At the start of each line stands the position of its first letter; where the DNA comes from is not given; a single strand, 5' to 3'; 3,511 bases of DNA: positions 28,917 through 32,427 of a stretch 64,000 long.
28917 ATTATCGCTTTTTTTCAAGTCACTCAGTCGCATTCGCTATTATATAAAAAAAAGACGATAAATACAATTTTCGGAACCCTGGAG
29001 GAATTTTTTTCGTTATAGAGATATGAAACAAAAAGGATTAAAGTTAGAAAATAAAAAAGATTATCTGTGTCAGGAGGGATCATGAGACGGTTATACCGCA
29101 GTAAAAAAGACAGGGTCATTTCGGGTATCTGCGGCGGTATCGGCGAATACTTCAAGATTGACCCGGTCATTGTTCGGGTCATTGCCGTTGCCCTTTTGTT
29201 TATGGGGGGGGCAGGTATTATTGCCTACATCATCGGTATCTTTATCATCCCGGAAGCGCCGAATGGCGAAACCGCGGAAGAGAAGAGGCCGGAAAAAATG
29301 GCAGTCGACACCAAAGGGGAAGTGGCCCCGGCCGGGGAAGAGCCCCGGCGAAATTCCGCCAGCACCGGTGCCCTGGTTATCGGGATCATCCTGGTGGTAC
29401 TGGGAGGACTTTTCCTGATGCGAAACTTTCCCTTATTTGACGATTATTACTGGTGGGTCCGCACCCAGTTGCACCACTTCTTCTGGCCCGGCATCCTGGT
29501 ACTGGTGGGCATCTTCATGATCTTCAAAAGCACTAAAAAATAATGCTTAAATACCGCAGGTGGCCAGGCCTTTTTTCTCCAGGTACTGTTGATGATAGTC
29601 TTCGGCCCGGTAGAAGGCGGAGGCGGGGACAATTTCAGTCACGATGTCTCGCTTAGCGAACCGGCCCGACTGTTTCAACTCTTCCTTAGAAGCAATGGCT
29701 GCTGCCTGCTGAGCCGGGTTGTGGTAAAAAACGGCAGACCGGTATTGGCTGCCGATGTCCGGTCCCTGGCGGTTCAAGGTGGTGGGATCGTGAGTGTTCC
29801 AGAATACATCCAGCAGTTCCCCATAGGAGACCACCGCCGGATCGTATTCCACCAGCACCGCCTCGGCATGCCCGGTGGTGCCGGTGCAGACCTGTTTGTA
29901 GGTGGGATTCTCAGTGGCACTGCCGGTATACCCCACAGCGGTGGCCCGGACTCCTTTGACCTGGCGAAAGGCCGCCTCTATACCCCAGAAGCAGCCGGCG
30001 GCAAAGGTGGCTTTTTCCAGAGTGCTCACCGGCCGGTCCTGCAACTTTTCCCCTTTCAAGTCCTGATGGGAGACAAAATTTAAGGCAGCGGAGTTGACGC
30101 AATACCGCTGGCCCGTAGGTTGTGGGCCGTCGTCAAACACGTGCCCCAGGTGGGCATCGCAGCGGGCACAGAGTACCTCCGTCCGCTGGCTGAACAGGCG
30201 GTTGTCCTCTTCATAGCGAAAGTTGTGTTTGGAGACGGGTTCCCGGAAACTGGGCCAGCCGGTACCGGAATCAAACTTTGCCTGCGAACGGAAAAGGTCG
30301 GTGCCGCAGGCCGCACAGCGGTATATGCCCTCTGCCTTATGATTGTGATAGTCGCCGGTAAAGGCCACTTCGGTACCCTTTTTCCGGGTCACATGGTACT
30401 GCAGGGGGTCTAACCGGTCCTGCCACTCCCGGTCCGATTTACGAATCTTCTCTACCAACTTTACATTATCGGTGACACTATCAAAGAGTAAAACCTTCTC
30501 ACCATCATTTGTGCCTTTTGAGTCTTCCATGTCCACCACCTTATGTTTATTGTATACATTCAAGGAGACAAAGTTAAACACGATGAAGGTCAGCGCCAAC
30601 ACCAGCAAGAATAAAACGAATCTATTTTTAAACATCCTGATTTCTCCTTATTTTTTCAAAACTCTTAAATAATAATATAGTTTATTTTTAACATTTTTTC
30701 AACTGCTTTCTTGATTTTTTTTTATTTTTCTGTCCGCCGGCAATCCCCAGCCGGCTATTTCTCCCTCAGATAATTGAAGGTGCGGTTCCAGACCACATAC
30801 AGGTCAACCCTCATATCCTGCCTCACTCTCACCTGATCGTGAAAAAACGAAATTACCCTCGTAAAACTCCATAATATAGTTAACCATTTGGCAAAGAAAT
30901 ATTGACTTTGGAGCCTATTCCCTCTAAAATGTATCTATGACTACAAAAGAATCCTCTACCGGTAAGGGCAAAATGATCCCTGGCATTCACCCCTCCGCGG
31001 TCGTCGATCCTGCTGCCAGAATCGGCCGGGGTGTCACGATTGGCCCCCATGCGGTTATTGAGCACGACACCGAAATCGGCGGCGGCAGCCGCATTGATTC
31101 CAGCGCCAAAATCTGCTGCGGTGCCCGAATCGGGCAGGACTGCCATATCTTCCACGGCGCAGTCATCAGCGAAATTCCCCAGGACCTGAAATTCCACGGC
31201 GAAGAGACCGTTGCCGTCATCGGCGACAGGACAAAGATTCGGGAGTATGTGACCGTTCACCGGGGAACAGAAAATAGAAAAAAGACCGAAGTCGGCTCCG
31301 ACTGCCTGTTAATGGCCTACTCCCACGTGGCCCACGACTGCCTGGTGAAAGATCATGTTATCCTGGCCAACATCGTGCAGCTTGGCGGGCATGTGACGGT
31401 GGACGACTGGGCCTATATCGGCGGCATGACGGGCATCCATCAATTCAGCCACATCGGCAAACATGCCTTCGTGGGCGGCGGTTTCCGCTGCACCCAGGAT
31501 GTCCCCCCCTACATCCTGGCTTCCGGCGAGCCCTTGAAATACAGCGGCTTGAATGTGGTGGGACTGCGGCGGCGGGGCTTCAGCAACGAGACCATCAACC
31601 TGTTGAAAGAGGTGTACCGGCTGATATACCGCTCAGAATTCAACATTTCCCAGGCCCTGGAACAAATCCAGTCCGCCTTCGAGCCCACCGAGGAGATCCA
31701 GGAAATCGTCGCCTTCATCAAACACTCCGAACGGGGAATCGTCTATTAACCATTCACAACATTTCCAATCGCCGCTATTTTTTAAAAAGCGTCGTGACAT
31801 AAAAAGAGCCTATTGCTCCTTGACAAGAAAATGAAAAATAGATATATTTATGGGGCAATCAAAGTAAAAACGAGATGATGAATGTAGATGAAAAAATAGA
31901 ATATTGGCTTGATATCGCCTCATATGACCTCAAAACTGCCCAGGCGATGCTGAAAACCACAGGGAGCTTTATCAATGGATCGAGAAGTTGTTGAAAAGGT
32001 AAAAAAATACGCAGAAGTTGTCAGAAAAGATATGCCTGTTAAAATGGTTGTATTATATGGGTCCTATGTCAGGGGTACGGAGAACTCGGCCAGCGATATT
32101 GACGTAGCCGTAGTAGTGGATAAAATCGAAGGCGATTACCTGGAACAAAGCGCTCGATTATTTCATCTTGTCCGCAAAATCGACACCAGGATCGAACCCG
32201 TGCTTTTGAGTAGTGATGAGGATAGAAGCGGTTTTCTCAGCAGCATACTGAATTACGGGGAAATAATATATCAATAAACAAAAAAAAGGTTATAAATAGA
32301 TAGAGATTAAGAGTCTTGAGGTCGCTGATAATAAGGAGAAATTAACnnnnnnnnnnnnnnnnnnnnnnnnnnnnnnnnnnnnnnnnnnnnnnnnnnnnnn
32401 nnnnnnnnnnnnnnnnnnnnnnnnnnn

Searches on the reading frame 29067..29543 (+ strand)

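Call 56: search_protein_families(library=pfam, proteins=[window:29067-29543:+], max_evalue=0.001)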
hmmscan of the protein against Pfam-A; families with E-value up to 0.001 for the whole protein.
window:29067-29543:+ (158 aa): 3 families
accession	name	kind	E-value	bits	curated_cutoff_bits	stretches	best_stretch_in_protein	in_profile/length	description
PF04024.17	PspC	-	1.4e-23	82.9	25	1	7-64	1-58/58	PspC domain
PF18917.5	LiaI-LiaF-like_TM1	-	1.8e-08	34.7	27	1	103-152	1-42/42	LiaI-LiaF-like transmembrane region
PF22570.1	LiaF-TM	-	0.00022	22.5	27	0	104-157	1-47/98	LiaF transmembrane domain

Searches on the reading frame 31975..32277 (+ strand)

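Call 8: search_protein_families(library=pfam, proteins=[window:31975-32277:+], max_evalue=0.01)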
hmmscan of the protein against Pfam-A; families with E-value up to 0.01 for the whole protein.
window:31975-32277:+ (100 aa): 4 families
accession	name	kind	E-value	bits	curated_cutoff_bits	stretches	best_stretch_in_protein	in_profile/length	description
PF18765.7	Polbeta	-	1e-11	45.2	26.9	1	11-99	2-88/93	Polymerase beta, Nucleotidyltransferase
PF01909.29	NTP_transf_2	-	1.3e-10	41.9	21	1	10-53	2-45/93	Nucleotidyltransferase domain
PF22600.2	MTPAP-like_central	-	0.00044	20.8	27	1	4-58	24-75/139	Poly(A) RNA polymerase, mitochondrial-like, central palm domain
PF14792.12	DNA_pol_B_palm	-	0.0033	18.1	25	1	6-68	11-69/113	DNA polymerase beta palm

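Call 70: search_protein_families(library=padloc, proteins=[window:31975-32277:+], max_evalue=0.001)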
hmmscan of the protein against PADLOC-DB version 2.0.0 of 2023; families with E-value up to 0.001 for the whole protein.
window:31975-32277:+ (100 aa): 11 families
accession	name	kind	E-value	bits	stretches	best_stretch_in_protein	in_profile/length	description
PDLC04907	PDC-S09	-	3.8e-11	41.1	1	1-75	6-84/114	-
PDLC04903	PDC-S09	-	6.4e-10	37.3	1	4-74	9-77/108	-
PDLC04906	PDC-S09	-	1.3e-09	36.3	1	3-74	5-76/98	-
PDLC04368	PDC-M05A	-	8.6e-08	30.2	1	21-82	106-165/201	-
PDLC04904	PDC-S09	-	1.8e-06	26.1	1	4-56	7-58/104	-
PDLC04905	PDC-S09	-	6.3e-06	24.5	1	3-63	3-63/101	-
PDLC04902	PDC-S09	-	7.6e-06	24.2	1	6-52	6-51/97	-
PDLC04369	PDC-M05A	-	2.8e-05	21.8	1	13-79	96-158/201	-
PDLC00809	Cyclase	-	0.00027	18.6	1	7-60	27-81/295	oligonucleotide-cyclase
PDLC04372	PDC-M05A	-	0.0004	18.7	1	9-76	65-128/167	-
PDLC00823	Cyclase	-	0.00048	17.8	1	4-68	25-90/285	oligonucleotide-cyclase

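Call 71: search_protein_families(library=ncbifam, proteins=[window:31975-32277:+], max_evalue=0.001)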
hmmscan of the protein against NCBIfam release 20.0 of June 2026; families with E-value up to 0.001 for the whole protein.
window:31975-32277:+ (100 aa): 3 families
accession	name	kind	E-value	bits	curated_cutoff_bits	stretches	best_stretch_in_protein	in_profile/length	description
NF047752.1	MntA_antitoxin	equivalog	2.9e-11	43.2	60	1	17-99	2-81/106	type VII toxin-antitoxin system MntA family adenylyltransferase antitoxin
NF012212.1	ANT_9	subfamily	0.0004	19.7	340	1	8-69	5-66/249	aminoglycoside nucleotidyltransferase ANT(9)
NF041117.1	CBASS_cyclase_b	equivalog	0.0008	19.1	200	1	6-75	19-87/275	CBASS oligonucleotide cyclase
